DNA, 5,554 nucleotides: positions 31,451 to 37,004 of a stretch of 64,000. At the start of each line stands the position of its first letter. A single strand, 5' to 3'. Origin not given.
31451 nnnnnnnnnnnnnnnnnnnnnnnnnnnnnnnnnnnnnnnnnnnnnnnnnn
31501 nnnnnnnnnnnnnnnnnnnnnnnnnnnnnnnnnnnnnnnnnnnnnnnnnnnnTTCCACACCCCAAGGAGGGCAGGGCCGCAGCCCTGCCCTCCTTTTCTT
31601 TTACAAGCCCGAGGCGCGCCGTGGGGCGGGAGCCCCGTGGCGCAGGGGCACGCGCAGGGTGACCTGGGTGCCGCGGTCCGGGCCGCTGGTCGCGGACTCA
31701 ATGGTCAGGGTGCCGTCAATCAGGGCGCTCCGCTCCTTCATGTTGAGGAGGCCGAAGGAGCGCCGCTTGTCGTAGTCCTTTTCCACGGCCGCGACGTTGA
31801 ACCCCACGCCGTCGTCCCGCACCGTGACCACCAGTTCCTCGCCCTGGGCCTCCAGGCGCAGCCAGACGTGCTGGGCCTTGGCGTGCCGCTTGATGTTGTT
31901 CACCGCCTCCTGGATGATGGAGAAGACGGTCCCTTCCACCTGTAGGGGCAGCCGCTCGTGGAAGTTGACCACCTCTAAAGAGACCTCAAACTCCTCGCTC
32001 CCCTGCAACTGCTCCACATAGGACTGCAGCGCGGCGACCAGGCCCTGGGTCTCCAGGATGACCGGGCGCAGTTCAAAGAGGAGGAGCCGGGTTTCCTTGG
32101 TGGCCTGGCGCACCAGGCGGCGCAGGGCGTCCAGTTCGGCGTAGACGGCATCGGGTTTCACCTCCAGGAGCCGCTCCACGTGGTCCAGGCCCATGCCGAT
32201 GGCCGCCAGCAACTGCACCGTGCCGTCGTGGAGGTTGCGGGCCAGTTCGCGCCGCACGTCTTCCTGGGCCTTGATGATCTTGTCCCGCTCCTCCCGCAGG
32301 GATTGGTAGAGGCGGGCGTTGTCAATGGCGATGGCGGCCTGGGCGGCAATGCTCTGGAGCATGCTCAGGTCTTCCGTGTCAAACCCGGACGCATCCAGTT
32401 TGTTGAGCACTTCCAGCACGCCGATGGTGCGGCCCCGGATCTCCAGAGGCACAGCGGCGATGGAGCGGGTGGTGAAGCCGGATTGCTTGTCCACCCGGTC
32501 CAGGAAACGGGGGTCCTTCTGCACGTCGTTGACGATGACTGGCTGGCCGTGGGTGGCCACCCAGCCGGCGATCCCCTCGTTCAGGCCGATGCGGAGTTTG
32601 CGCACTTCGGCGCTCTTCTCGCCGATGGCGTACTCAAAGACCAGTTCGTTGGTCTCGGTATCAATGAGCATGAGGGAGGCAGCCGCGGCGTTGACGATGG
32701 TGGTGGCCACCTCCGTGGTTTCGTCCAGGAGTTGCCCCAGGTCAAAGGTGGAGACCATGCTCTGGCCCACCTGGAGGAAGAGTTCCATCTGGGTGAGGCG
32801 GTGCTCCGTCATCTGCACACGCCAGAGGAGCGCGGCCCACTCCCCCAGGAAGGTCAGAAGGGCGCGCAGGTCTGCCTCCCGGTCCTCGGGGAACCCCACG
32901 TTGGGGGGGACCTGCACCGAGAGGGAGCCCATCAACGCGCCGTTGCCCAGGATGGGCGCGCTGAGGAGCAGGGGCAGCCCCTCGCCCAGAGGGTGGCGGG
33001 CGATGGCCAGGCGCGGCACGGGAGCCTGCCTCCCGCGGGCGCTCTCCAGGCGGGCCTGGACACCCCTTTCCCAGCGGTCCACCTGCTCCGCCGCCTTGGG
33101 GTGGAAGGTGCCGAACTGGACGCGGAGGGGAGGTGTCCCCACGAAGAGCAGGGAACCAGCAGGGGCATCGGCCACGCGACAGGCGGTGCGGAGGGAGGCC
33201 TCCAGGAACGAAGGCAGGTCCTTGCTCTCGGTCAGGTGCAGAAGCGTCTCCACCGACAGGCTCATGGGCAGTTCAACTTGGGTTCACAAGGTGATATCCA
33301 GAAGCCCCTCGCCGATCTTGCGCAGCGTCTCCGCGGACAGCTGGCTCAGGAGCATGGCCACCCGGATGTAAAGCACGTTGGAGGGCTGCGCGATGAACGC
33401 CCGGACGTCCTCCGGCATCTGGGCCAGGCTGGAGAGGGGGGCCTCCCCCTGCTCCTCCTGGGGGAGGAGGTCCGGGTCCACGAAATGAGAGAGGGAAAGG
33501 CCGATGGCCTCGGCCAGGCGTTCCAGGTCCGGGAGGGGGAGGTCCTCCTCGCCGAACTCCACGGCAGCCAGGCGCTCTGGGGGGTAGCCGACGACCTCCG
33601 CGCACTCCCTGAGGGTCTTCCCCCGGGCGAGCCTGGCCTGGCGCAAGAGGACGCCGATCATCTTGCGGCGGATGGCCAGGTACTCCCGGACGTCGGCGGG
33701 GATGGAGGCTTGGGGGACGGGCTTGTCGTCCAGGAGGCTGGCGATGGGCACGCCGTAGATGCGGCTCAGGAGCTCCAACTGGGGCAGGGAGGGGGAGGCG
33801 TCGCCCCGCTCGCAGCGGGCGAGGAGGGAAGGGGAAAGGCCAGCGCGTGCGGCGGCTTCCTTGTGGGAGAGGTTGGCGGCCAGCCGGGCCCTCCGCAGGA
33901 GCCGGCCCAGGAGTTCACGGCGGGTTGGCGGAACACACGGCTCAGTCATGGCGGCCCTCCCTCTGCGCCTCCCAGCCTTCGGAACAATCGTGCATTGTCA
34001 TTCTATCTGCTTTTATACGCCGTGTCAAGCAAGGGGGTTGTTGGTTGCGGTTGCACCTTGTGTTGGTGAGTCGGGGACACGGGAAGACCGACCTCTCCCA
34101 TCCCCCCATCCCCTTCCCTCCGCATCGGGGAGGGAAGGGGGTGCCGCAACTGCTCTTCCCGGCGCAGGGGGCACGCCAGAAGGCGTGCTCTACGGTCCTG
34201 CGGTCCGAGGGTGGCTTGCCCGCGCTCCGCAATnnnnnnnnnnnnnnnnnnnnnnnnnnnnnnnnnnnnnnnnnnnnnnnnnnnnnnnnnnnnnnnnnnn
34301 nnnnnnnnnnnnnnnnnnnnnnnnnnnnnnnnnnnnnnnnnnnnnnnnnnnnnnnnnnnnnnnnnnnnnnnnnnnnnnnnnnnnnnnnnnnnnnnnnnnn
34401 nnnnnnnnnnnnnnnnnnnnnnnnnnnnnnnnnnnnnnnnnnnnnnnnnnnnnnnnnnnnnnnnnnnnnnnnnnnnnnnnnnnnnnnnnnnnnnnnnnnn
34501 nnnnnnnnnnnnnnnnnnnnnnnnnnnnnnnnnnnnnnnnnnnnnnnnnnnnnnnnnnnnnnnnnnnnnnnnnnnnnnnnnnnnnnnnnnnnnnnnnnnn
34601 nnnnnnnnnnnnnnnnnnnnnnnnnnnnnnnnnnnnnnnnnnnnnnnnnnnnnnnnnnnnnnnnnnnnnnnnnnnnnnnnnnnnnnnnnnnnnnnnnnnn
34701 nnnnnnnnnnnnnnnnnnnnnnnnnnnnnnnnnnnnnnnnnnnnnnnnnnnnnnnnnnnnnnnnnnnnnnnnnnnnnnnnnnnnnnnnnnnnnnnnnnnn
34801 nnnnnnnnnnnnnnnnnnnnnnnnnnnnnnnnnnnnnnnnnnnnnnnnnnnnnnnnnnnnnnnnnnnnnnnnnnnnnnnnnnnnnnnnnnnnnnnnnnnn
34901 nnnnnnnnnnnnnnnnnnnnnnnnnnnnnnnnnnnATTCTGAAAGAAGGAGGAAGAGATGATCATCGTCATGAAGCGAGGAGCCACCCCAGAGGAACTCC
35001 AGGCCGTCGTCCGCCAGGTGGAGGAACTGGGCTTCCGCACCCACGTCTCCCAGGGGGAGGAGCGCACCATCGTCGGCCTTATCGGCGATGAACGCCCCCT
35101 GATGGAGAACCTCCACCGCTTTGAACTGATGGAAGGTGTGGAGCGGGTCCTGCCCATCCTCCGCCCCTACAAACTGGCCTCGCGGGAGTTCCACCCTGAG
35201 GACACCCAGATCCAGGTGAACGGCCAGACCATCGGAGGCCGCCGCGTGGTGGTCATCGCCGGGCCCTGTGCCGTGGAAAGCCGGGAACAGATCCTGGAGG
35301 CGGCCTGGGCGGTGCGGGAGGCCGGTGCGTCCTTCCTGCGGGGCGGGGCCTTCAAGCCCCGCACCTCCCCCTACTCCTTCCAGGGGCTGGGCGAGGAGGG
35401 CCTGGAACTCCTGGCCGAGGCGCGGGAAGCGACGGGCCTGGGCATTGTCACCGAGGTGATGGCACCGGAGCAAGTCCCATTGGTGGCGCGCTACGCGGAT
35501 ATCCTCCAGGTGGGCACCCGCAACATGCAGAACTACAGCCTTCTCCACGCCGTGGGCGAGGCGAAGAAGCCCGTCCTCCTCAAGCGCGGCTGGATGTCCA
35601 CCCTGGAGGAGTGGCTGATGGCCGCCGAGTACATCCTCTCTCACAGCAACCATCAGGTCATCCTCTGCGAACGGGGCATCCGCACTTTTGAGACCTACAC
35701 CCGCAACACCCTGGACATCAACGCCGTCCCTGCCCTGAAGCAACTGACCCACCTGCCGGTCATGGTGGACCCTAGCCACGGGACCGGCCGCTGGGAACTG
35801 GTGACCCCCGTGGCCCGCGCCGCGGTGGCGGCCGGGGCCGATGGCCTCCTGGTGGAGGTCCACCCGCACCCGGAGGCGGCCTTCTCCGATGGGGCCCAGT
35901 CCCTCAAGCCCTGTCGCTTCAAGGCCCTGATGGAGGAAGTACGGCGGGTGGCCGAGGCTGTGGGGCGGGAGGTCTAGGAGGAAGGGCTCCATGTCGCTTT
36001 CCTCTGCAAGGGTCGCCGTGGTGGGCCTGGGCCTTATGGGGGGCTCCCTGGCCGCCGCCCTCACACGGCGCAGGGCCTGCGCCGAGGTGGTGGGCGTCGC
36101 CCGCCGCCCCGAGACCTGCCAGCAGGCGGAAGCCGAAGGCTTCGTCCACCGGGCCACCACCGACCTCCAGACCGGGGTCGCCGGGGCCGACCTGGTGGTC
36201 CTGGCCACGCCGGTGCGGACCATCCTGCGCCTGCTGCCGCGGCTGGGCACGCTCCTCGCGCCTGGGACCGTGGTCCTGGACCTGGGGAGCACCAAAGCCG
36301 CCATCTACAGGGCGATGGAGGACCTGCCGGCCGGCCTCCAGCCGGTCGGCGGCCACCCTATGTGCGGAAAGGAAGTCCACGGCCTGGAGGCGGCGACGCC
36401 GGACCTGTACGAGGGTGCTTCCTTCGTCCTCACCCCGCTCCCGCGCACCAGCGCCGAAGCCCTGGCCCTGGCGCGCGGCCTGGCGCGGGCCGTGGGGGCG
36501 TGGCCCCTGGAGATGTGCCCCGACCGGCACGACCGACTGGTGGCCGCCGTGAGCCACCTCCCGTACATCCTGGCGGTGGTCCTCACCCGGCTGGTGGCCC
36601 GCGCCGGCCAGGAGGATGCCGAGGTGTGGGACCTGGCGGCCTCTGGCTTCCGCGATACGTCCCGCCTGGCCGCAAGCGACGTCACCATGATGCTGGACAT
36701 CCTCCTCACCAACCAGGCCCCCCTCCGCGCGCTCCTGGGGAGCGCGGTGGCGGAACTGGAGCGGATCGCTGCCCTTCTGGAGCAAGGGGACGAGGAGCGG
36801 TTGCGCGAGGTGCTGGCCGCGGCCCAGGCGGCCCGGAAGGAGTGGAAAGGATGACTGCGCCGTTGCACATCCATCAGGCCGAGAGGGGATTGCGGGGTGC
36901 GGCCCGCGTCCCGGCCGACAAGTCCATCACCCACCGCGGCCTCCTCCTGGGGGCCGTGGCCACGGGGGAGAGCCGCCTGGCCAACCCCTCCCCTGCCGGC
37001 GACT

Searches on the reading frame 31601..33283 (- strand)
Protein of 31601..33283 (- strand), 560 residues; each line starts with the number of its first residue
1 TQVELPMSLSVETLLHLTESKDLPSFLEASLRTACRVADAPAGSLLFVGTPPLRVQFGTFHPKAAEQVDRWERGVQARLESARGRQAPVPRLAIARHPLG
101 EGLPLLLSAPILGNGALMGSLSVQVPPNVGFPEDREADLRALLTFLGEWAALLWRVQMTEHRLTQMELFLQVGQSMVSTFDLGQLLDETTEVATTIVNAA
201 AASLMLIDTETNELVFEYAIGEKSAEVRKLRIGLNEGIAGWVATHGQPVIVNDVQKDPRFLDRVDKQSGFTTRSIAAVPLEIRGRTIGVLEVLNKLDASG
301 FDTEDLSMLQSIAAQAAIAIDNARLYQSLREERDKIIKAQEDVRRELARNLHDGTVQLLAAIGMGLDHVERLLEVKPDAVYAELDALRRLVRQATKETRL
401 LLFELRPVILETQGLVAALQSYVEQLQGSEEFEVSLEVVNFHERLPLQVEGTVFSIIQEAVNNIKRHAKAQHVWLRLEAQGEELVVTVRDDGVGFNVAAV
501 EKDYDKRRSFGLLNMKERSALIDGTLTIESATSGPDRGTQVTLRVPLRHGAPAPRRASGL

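Call 44: search_protein_families(library=pfam, proteins=[window:31601-33283:-], max_evalue=0.0001)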
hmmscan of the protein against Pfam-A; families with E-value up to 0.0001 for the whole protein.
window:31601-33283:- (560 aa): 6 families
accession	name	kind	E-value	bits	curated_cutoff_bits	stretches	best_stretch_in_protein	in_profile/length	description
PF01590.32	GAF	-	2.7e-26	93.1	22.4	1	181-320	1-133/133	GAF domain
PF13185.12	GAF_2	-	1.1e-24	87.6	28.6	1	181-321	3-136/136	GAF domain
PF13492.12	GAF_3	-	2.8e-16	60.5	27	1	181-322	1-129/129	GAF domain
PF02518.31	HATPase_c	-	8.1e-15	55.7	26.4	1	452-548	5-110/111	Histidine kinase-, DNA gyrase B-, and HSP90-like ATPase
PF07730.19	HisKA_3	-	2.1e-12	47.9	24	1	344-408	2-66/68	Histidine kinase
PF13581.12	HATPase_c_2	-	2.8e-06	27.8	27.4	1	439-513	18-103/127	Histidine kinase-like ATPase domain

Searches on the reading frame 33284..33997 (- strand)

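Call 44: search_protein_families(library=pfam, proteins=[window:33284-33997:-], max_evalue=0.0001)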
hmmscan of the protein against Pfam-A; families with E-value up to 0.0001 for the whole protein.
window:33284-33997:- (237 aa): 4 families
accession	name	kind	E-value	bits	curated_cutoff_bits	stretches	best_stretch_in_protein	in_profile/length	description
PF13560.12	HTH_31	-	2.8e-24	85.6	27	2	30-85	2-58/64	Helix-turn-helix domain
PF01381.28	HTH_3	-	6.6e-22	77.7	23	2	34-86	1-53/55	Helix-turn-helix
PF13413.12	HTH_25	-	1.7e-07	31.4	24.6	0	33-67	1-35/62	Helix-turn-helix domain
PF12844.13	HTH_19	-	6e-06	26.5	30.2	0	31-89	1-59/64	Helix-turn-helix domain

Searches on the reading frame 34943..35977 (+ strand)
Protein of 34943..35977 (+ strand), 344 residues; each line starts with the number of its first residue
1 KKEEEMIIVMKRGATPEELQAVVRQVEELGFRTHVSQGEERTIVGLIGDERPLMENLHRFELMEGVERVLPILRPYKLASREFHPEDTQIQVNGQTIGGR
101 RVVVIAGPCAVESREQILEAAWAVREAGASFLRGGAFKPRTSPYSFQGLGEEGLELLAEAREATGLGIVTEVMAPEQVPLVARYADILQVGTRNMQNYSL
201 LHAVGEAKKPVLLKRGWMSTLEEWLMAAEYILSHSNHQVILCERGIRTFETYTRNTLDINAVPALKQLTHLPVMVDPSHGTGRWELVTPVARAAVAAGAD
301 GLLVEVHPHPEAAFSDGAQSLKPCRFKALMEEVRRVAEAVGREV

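Call 44: search_protein_families(library=pfam, proteins=[window:34943-35977:+], max_evalue=0.0001)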
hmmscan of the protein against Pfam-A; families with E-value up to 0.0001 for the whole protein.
window:34943-35977:+ (344 aa): 3 families
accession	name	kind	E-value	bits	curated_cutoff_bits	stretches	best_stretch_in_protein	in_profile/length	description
PF00793.26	DAHP_synth_1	-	4.7e-83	278.6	25.5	1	98-335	13-263/270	DAHP synthetase I family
PF18152.6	DAHP_snth_FXD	-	1.4e-24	86.2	27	1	6-73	1-66/67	DAHP synthase ferredoxin-like domain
PF03102.20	NeuB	-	1e-11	45.2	22.1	1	149-343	53-239/241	NeuB family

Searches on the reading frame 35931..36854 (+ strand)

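Call 45: search_protein_families(library=pfam, proteins=[window:35931-36854:+], max_evalue=0.0001)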
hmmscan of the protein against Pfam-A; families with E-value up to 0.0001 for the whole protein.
window:35931-36854:+ (307 aa): 6 families
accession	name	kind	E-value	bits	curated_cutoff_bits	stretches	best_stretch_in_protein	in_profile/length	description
PF02153.23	PDH_N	-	2.1e-30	105.7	26.5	1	42-190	3-150/154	Prephenate dehydrogenase, nucleotide-binding domain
PF20463.3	PDH_C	-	1.9e-20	73.5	22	1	197-296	2-101/102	Prephenate dehydrogenase, dimerization domain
PF03807.23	F420_oxidored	-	1.1e-07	32.8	21.6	1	27-117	1-90/94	NADP oxidoreductase coenzyme F420-dependent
PF03446.21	NAD_binding_2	-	1.1e-07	32.5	21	1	27-126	1-100/161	NAD binding domain of 6-phosphogluconate dehydrogenase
PF01408.29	GFO_IDH_MocA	-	2.5e-05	25.4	24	1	27-95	2-72/120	Oxidoreductase family, NAD-binding Rossmann fold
PF02254.24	TrkA_N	-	5.3e-05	24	23.8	0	28-94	1-71/116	TrkA-N domain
